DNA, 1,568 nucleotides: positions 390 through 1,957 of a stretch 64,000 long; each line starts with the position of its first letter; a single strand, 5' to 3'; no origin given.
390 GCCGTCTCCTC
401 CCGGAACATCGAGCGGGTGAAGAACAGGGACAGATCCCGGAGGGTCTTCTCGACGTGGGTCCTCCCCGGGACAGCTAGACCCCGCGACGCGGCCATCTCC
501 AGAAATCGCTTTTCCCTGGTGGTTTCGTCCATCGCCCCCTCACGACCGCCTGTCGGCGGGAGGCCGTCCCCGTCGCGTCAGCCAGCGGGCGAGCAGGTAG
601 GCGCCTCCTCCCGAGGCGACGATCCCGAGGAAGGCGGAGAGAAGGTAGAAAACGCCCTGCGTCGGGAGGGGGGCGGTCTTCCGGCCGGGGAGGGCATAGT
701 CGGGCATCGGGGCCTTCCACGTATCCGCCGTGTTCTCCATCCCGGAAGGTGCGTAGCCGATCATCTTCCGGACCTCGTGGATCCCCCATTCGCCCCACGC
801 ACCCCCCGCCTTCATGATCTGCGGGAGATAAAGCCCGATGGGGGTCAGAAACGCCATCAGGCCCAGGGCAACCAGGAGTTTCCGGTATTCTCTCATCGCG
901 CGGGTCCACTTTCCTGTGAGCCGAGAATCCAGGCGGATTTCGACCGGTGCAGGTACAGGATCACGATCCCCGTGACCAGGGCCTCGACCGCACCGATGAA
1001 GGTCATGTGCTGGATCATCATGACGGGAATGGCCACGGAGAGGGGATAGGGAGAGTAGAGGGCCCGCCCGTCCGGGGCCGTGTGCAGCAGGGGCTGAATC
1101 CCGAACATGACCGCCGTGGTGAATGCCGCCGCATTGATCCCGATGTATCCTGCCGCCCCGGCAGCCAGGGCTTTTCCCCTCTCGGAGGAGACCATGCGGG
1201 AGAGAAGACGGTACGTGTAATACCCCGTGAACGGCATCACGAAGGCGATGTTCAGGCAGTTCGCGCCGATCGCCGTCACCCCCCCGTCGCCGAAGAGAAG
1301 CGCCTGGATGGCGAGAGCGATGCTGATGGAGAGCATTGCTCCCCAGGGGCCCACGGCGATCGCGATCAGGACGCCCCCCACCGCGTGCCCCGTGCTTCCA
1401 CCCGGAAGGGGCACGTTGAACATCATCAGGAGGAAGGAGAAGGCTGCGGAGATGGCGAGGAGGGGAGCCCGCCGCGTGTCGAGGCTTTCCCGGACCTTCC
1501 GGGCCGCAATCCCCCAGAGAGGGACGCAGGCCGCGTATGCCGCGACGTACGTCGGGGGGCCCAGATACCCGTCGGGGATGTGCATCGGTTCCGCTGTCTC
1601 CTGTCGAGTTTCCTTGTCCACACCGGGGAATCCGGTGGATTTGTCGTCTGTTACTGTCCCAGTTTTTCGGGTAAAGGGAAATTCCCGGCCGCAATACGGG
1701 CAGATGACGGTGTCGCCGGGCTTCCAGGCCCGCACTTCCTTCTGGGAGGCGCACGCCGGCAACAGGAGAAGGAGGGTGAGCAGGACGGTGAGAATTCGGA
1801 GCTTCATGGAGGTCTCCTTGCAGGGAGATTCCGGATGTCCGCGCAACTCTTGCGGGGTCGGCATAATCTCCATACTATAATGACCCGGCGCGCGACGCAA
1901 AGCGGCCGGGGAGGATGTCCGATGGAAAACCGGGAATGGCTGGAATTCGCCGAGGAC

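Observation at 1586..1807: CbiM is preceded in-frame by a 74-residue extension carrying a signal peptide and a CPYC motif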

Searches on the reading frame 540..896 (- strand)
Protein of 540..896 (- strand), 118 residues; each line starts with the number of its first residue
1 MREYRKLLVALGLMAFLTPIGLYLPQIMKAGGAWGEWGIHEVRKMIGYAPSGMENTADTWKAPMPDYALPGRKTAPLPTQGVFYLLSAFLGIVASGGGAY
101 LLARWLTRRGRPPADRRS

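Call 5: search_protein_families(library=pfam, proteins=[window:540-896:-], max_evalue=1)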
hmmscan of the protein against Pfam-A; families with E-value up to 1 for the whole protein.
window:540-896:- (118 aa): 1 family
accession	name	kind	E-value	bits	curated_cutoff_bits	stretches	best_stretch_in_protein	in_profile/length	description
PF13190.11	PDGLE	-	6.1e-05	23.2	27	1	5-106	1-100/102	PDGLE domain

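Call 6: search_protein_families(library=ncbifam, proteins=[window:540-896:-], max_evalue=1)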
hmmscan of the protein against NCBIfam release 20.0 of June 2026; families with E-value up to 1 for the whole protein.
window:540-896:- (118 aa): 2 families
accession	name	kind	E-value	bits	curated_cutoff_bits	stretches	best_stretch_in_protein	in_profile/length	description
NF005598.0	PRK07331.1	equivalog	2.4e-14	53.5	401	1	3-93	228-306/323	cobalt transporter CbiM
NF004934.0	PRK06287.1-5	equivalog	0.1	12.7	115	1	51-82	48-75/99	cobalt transport protein CbiN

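Call 24: find_encoding_contigs(protein=window:540-896:-, flank=3000, max_places=10)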
Protein window:540-896:- (118 aa): no gene with exactly this product is on record in the collection.

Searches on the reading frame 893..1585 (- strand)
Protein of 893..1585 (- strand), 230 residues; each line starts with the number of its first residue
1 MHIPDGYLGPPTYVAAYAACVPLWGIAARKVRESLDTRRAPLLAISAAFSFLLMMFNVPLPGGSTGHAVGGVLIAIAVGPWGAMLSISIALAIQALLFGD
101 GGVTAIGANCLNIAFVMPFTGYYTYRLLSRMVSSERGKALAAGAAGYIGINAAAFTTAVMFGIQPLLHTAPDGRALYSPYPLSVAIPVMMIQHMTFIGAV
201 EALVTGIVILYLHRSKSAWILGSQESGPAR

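Call 8: find_related_loci(query=window:893-1585:-, collection=genome_contigs, flank=3000)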
Query window:893-1585:- (230 aa) in genome_contigs; peptide patterns used: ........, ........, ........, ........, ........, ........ (x = any residue, [..] = any of these).
600 stretches matched a pattern (row limit reached: there are more); 572 encode a relative of the query (tblastn E <= 1e-3); the best 80 are kept; 80 distinct loci.
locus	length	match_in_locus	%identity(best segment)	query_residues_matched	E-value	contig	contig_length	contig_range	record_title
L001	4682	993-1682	77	1-230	4e-120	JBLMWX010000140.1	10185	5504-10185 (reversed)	MAG: Gemmatimonadota bacterium isolate MAG271 PRJNA957066_bin50_renamed_139, whole genome shotgun sequence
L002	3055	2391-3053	77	1-221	1e-121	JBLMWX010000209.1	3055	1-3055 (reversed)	MAG: Gemmatimonadota bacterium isolate MAG271 PRJNA957066_bin50_renamed_208, whole genome shotgun sequence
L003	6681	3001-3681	69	1-227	2e-104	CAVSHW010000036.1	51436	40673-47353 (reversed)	MAG: uncultured candidate division NC10 bacterium isolate MFD01476.bin.2.107 genome assembly, contig: contig_36424, whol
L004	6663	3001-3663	72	1-221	1e-96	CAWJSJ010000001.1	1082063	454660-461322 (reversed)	MAG: uncultured candidate division NC10 bacterium isolate MFD00905.bin.2.59 genome assembly, contig: contig_2467, whole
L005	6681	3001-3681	60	1-226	3e-90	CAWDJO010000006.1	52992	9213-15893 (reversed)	MAG: uncultured delta proteobacterium isolate MFD00709.bin.2.147 genome assembly, contig: contig_123413, whole genome sh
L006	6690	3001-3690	56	1-230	3e-85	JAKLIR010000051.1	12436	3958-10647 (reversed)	MAG: bacterium isolate RA.bin91 RA.bin91_51, whole genome shotgun sequence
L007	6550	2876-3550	58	1-224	3e-83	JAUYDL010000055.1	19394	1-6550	MAG: Candidatus Omnitrophota bacterium isolate C20_metabat.bin.26 C20_k141_207661, whole genome shotgun sequence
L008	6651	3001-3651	60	1-216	2e-83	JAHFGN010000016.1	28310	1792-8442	MAG: Candidatus Omnitrophota bacterium isolate nzgw316 NODE_1030_length_28311_cov_4.195566, whole genome shotgun sequenc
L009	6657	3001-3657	59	1-218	5e-83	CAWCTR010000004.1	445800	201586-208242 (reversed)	MAG: uncultured delta proteobacterium isolate MFD01476.bin.2.8 genome assembly, contig: contig_16361, whole genome shotg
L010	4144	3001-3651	59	1-216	1e-82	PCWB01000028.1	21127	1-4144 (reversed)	MAG: Candidatus Omnitrophica bacterium CG11_big_fil_rev_8_21_14_0_20_41_12 CG11_8_21_14_0.20_scaffold_1477_c, whole geno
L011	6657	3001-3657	58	1-218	9e-83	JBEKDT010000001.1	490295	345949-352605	MAG: Desulfomonilia bacterium isolate SPRUCE 18 SPRUCE_18_1, whole genome shotgun sequence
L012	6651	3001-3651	58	1-216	3e-82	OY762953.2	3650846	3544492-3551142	MAG: Treponemataceae bacterium isolate a6accef0-0fd1-414a-935d-742eec6b5613 genome assembly, chromosome: 1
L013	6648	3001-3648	59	1-215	3e-82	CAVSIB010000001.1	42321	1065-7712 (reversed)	MAG: uncultured delta proteobacterium isolate MFD01476.bin.2.114 genome assembly, contig: contig_105425, whole genome sh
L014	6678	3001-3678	56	1-225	2e-82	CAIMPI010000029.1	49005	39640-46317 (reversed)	MAG: uncultured Chlorobiaceae bacterium isolate AM-lipid-02-D7_bin-507 genome assembly, contig: bin-507:29/55, whole gen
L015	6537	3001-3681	56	1-226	5e-82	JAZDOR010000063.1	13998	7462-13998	MAG: bacterium isolate MEGAHIT-group-0.789 k141_9814387, whole genome shotgun sequence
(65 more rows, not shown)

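Call 9: find_related_loci(query=window:893-1585:-, collection=metagenome_contigs, flank=3000)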
Query window:893-1585:- (230 aa) in metagenome_contigs; peptide patterns used: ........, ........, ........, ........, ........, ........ (x = any residue, [..] = any of these).
600 stretches matched a pattern (row limit reached: there are more); 574 encode a relative of the query (tblastn E <= 1e-3); the best 80 are kept; 80 distinct loci.
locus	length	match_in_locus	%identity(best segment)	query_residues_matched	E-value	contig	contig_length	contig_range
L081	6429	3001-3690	86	1-230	1e-129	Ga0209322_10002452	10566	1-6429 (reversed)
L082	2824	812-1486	84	1-225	1e-132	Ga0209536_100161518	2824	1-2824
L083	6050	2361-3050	76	1-228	3e-117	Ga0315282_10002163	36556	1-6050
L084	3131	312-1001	75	1-230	3e-120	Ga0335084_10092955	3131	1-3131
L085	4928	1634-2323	74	1-230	3e-113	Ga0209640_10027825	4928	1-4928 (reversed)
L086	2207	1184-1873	74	1-230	2e-115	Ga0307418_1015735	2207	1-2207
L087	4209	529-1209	71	1-227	1e-101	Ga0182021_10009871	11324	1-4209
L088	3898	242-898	61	1-218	6e-88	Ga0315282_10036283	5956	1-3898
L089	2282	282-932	61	1-216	3e-91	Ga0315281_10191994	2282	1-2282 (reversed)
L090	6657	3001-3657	59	1-218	1e-87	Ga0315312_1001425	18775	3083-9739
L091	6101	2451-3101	60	1-216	7e-87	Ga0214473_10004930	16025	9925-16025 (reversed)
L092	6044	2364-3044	59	1-226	2e-86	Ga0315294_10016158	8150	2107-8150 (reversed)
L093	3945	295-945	62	1-216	4e-86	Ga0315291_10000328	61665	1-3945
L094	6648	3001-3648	60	1-215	9e-86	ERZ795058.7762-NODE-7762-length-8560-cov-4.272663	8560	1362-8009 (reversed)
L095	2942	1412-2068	58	1-218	5e-86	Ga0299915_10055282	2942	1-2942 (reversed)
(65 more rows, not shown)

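Call 14: find_encoding_contigs(protein=window:893-1585:-, flank=3000, max_places=10)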
Protein window:893-1585:- (230 aa): no gene with exactly this product is on record in the collection.

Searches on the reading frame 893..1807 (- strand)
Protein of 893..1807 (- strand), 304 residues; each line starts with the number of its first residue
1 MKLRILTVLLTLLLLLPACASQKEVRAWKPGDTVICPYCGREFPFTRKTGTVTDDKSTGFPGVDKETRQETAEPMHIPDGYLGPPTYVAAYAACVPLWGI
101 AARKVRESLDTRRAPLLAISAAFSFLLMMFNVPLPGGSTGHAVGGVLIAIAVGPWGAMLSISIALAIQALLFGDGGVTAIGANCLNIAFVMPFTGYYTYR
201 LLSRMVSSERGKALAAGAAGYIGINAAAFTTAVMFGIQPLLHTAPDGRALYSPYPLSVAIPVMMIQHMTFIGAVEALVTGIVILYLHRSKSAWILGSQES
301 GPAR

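Call 5: search_protein_families(library=pfam, proteins=[window:893-1807:-], max_evalue=1)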
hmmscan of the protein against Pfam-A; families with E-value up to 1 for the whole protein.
window:893-1807:- (304 aa): 6 families
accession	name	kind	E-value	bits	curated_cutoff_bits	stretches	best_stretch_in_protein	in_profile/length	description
PF01891.21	CbiM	-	5.8e-58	196.6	23.1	1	76-292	1-204/205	Cobalt uptake substrate-specific transmembrane region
PF13913.12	zf-C2HC_2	-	0.011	15.9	27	1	33-43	2-12/25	zinc-finger of a C2HC-type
PF12822.12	ECF_trnsprt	-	0.012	16.1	30.7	1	117-286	6-164/169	ECF transporter, substrate-specific component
PF14369.11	Zn_ribbon_19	-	0.019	15.5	30.8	1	22-43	9-31/35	zinc-ribbon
PF10276.14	zf-CHCC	-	0.081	13.4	27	1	31-43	25-37/37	Zinc-finger domain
PF10571.15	UPF0547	-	0.21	12.2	29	1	32-44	13-25/26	Uncharacterised protein family UPF0547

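Call 6: search_protein_families(library=ncbifam, proteins=[window:893-1807:-], max_evalue=1)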
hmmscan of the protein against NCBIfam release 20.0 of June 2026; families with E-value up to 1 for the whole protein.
window:893-1807:- (304 aa): 12 families
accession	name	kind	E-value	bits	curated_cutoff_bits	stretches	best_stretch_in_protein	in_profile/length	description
NF008873.0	PRK11909.1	equivalog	2.4e-95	318.7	225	1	75-298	1-221/230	cobalt transporter CbiM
NF005598.0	PRK07331.1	equivalog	2.4e-92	309.8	401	1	75-295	1-221/323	cobalt transporter CbiM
NF004902.0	PRK06265.1-1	equivalog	1.1e-35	123.2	219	1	75-292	1-201/213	cobalt transporter CbiM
NF006184.0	PRK08319.1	equivalog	3e-23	82.5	180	1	75-236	1-161/224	energy-coupling factor ABC transporter permease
TIGR00123.1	cbiM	equivalog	3.4e-17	63.1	184.15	1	75-236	1-165/214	cobalt ECF transporter S component CbiM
NF004906.0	PRK06265.2-1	equivalog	5e-16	59.2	205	1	75-292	1-207/212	cobalt transporter CbiM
NF004907.0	PRK06265.2-2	subfamily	1e-15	57.9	200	1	70-294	16-217/221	cobalt transporter CbiM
NF004903.0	PRK06265.1-3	equivalog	2.2e-15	56.6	193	1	75-298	2-201/211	cobalt transporter CbiM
NF004905.0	PRK06265.1-5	equivalog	1.1e-14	55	173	1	75-290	1-193/205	cobalt transporter CbiM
NF004909.0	PRK06265.2-5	equivalog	9.3e-12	45.4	172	1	75-196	1-116/196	cobalt transporter CbiM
NF004908.0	PRK06265.2-3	equivalog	9.5e-11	42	205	1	75-188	1-108/211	cobalt transporter CbiM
NF004904.0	PRK06265.1-4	equivalog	4.9e-10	39.4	172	1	75-237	1-156/206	cobalt transporter CbiM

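Call 7: find_homologous_proteins(query=window:893-1807:-)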
Query window:893-1807:- (304 aa): 7802 proteins with E <= 0.001 among 8000 candidates; the best 120 are listed.
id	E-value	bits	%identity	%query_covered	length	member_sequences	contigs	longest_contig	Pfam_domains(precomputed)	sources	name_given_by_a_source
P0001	1.2e-131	457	93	76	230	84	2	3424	PF01891.22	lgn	-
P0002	1.3e-122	427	84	76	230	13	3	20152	PF01891.22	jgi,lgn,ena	-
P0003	7.7e-122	425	84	76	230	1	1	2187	PF01891.22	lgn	-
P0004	3.2e-121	423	85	76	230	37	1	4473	PF01891.22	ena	-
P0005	4.8e-121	422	83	76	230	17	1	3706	PF01891.22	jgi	jgi:cobalt/nickel transport system permease protein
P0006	9.9e-120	418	84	76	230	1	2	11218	PF01891.22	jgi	-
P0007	1.1e-119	418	81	76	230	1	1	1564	PF01891.22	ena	-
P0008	4.7e-118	412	82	76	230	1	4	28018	PF01891.22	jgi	jgi:cobalt/nickel transport system permease protein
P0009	5.1e-118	412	82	76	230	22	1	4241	PF01891.22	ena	-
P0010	7.0e-117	408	82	76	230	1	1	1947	PF01891.22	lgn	-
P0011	4.2e-116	406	79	76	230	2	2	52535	PF01891.22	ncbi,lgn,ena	-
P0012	5.3e-116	406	82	76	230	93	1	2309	PF01891.22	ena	-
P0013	2.5e-115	403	81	76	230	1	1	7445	PF01891.22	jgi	jgi:cobalt/nickel transport system permease protein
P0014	1.1e-114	401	78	76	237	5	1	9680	PF01891.22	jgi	-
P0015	1.3e-114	401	81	75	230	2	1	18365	PF01891.22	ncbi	-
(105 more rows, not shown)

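Call 26: find_encoding_contigs(protein=P0001, flank=3000, max_places=6)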
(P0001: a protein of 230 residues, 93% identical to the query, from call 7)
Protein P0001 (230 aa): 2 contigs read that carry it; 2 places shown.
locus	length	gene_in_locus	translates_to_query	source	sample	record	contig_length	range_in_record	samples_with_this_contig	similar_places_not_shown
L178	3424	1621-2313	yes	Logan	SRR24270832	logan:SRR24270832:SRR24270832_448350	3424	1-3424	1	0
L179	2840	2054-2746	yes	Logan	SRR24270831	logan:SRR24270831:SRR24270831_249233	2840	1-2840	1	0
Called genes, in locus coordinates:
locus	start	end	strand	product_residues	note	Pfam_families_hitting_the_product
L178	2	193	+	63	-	?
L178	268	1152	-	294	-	PF00459:Inositol_P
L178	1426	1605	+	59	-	-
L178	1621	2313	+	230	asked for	PF01891:CbiM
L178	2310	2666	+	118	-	-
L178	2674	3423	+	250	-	?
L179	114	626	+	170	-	PF09923:DUF2155 (weak)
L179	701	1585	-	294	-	PF00459:Inositol_P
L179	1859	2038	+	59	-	-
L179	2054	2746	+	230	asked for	PF01891:CbiM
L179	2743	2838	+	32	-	?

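Call 67: find_encoding_contigs(protein=window:893-1807:-, flank=2000, max_places=4)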
Protein window:893-1807:- (304 aa): no gene with exactly this product is on record in the collection.
